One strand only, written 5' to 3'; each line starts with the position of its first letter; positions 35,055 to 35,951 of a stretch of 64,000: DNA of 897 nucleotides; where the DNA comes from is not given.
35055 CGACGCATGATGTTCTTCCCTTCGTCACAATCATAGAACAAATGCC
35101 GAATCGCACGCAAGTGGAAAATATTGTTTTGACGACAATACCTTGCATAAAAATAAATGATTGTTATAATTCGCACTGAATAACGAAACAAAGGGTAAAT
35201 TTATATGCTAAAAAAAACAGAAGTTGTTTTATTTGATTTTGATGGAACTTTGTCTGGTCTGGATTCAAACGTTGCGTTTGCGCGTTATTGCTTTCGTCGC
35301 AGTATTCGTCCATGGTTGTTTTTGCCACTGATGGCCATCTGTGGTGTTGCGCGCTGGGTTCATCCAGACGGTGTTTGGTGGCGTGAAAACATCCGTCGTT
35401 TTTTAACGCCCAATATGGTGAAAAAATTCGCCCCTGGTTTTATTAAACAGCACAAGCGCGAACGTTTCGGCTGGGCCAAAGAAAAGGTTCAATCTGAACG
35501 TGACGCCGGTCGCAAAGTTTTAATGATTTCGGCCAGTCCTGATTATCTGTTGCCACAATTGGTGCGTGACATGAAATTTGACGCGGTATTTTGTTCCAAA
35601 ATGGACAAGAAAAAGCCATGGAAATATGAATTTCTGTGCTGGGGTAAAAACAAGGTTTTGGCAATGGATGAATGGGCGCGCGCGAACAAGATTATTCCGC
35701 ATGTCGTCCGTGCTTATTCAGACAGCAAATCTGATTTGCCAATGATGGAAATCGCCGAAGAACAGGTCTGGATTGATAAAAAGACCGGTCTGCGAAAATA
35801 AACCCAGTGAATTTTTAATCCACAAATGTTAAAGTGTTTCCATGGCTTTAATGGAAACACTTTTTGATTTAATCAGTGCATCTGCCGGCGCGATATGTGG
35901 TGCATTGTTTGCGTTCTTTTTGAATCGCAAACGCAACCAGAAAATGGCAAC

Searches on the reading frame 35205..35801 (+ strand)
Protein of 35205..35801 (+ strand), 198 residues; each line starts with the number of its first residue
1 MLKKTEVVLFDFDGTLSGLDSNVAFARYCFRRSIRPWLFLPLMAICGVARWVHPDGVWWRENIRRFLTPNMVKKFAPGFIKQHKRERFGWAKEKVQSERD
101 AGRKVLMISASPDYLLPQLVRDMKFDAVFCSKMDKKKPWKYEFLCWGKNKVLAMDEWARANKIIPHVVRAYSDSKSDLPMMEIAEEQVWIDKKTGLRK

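Call 21: search_protein_families(library=pfam, proteins=[window:35205-35801:+], max_evalue=0.01)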
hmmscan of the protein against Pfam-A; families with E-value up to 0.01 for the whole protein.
window:35205-35801:+ (198 aa): 1 family
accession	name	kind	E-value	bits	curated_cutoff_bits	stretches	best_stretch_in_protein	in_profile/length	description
PF12710.13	HAD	-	7.8e-22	79.1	27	1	8-182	1-189/189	haloacid dehalogenase-like hydrolase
